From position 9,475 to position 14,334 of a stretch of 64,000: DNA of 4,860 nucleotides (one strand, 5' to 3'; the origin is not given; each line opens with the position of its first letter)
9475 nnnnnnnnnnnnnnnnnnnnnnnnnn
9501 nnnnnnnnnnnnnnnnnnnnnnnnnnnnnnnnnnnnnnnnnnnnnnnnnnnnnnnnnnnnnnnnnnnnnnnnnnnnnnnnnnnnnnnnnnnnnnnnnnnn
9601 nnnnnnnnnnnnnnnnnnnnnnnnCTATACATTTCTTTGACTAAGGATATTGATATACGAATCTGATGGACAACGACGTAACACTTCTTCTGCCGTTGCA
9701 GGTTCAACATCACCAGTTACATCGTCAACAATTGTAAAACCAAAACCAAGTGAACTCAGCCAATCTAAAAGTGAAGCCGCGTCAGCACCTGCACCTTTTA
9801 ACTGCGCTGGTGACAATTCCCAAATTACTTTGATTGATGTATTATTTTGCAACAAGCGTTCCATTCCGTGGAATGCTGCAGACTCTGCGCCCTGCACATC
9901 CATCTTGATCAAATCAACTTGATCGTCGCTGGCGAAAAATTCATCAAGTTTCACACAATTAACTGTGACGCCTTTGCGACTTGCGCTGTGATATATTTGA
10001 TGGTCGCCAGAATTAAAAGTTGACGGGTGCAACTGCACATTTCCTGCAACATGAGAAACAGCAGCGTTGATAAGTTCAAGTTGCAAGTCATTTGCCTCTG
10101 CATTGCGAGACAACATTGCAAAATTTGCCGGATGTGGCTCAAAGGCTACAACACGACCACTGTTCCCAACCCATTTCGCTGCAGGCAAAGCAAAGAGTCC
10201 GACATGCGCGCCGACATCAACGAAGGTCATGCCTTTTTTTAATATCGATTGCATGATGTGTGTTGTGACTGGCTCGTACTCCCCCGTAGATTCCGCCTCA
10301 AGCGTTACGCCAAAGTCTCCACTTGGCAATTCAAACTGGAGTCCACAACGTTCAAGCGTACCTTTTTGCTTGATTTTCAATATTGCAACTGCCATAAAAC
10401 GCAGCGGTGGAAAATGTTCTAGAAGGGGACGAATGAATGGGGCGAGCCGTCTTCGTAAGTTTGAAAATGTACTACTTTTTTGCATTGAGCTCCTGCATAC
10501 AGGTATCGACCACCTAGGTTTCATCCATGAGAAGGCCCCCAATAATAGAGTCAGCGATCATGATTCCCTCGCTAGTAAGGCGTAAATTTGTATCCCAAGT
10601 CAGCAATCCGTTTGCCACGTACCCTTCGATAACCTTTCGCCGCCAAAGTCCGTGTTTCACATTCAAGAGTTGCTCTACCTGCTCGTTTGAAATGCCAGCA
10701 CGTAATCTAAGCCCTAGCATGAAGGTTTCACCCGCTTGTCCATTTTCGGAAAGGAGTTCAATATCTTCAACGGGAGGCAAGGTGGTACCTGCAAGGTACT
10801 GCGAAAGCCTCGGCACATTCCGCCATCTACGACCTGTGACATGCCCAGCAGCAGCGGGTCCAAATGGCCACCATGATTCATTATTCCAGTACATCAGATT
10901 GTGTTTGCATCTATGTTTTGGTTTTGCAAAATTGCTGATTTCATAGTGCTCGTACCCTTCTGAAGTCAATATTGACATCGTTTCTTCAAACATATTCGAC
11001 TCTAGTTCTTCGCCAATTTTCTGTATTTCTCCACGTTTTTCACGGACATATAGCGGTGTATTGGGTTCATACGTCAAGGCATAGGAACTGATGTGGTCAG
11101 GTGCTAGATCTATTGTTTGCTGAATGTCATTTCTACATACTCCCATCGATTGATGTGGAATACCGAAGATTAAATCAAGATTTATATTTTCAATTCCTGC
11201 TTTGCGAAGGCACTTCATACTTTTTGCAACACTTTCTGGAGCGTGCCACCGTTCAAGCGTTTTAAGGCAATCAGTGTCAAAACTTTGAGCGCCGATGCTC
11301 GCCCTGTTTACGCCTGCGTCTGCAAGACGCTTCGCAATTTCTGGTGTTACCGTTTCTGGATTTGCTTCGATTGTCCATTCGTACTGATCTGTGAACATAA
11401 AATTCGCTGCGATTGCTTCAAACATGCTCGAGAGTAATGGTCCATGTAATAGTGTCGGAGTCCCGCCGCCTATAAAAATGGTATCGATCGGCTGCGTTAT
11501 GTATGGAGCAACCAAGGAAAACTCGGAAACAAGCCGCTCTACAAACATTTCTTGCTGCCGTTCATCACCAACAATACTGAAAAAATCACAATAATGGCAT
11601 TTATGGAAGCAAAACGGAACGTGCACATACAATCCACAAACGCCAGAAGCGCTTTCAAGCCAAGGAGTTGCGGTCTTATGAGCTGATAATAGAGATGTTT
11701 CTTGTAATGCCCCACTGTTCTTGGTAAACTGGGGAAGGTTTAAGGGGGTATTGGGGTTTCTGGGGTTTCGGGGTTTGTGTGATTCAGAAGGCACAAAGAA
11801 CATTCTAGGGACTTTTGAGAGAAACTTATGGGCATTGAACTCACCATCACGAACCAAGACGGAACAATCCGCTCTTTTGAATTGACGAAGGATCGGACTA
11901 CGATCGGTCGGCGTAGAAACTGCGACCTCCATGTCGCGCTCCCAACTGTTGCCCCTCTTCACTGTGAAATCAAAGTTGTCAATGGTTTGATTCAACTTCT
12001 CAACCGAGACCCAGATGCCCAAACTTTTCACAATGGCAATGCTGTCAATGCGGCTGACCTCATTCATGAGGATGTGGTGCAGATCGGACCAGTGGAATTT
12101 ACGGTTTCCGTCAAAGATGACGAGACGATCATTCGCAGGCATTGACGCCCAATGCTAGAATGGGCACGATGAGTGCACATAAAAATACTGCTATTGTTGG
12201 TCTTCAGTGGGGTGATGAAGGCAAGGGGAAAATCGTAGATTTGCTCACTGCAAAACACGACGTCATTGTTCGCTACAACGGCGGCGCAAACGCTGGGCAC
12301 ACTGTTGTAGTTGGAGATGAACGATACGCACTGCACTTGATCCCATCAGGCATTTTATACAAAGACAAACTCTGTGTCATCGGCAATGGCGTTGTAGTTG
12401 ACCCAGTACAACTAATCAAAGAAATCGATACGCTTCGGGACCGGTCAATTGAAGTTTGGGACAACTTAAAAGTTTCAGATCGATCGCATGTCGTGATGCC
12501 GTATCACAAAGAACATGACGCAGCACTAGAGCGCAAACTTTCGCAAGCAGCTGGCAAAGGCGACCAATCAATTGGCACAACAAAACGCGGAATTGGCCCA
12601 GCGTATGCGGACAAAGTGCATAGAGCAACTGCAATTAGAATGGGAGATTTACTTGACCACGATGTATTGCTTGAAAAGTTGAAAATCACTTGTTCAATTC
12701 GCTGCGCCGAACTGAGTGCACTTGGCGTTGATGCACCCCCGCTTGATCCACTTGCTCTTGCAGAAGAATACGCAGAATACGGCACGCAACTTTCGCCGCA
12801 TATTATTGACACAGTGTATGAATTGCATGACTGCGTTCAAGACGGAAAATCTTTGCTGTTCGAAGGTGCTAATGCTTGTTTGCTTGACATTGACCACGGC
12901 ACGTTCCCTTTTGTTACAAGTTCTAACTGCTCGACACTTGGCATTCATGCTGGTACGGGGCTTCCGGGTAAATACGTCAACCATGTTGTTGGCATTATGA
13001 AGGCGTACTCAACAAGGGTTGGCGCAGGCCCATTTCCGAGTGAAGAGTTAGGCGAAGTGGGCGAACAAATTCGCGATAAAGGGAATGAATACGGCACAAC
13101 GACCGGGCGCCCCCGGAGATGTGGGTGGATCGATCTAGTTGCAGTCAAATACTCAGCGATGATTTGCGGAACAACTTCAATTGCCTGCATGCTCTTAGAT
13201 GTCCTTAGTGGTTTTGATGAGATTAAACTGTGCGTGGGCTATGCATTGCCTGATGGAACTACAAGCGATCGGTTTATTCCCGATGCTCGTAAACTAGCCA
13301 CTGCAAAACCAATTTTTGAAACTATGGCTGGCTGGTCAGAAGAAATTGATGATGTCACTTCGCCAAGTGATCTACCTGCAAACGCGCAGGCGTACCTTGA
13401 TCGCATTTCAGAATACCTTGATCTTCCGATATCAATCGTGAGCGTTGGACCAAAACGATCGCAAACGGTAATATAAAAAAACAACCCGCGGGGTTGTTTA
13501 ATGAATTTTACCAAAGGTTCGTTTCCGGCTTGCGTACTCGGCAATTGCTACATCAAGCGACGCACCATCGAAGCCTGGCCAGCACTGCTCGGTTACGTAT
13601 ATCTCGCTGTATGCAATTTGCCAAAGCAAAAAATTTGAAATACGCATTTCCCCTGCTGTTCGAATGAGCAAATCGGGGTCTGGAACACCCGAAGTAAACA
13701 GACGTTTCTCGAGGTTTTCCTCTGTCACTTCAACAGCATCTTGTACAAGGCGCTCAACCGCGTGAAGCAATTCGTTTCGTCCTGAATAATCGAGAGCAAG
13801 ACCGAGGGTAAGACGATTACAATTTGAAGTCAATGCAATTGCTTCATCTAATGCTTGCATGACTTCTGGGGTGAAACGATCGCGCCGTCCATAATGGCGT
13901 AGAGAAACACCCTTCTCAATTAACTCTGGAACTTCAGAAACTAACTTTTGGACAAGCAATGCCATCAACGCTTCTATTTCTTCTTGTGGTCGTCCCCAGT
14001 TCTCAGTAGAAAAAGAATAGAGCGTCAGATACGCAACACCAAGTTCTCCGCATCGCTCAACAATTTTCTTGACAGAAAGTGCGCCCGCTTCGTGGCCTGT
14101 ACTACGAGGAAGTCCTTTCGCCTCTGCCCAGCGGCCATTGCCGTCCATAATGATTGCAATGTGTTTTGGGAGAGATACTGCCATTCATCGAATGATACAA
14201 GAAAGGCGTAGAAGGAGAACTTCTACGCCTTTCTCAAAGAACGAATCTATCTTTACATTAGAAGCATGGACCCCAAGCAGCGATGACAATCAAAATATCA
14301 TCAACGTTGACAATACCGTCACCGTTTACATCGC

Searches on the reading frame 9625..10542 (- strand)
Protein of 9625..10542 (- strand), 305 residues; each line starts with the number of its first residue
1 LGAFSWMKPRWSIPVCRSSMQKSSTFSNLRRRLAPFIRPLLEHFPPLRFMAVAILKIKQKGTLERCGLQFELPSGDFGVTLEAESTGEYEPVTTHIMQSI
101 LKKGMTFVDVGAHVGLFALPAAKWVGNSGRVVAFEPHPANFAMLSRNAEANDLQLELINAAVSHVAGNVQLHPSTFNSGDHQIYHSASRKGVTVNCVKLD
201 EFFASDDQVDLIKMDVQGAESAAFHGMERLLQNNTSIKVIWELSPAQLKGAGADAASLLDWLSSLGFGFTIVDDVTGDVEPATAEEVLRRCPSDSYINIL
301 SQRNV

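Call 82: search_protein_families(library=pfam, proteins=[window:9625-10542:-], max_evalue=0.001)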
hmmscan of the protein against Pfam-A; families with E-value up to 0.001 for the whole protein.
window:9625-10542:- (305 aa): 2 families
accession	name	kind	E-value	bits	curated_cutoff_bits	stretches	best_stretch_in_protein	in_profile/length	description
PF05050.19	Methyltransf_21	-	2e-22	80.6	22.7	1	109-267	1-171/173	Methyltransferase FkbM domain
PF02475.24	TRM5-TYW2_MTfase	-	6.9e-05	23.3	28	1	97-165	30-99/164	TRM5/TYW2 methyltransferase domain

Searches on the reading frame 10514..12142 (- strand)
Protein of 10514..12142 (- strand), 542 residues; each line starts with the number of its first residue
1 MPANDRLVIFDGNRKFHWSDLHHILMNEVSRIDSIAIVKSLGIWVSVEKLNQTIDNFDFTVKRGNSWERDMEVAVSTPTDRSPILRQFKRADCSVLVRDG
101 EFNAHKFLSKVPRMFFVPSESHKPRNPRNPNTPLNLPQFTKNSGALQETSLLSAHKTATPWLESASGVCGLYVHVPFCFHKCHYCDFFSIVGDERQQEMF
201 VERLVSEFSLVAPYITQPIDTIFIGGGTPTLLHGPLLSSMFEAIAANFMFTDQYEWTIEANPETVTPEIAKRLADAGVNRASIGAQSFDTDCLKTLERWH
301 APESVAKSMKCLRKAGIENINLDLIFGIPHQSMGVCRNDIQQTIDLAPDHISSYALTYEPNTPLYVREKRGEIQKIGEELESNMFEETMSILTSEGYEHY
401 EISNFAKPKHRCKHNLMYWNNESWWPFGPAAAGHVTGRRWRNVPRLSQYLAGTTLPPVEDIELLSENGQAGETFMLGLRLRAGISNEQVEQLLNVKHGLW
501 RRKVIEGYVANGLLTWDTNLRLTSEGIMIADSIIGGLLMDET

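Call 60: search_protein_families(library=pfam, proteins=[window:10514-12142:-], max_evalue=0.001)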
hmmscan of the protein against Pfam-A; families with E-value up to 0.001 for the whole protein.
window:10514-12142:- (542 aa): 2 families
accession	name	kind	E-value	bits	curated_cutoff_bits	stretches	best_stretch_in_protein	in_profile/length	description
PF04055.27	Radical_SAM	-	4.2e-25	89.3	29.5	1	172-333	1-156/166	Radical SAM superfamily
PF06969.22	HemN_C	-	7e-08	32.8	24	1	467-528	4-66/67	HemN C-terminal domain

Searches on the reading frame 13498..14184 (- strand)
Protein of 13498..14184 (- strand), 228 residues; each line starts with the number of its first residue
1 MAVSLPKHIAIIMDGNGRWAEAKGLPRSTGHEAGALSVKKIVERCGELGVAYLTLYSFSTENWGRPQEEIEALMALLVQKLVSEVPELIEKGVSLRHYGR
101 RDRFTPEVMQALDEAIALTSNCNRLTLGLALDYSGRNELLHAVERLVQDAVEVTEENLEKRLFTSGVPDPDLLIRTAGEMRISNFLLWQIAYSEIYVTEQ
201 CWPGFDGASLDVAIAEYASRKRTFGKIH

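Call 5: search_protein_families(library=pfam, proteins=[window:13498-14184:-], max_evalue=0.01)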
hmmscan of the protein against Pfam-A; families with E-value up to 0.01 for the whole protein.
window:13498-14184:- (228 aa): 1 family
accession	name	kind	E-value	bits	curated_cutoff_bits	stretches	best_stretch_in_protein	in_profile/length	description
PF01255.24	Prenyltransf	-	8.9e-78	261.2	27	1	12-225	1-219/219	Putative undecaprenyl diphosphate synthase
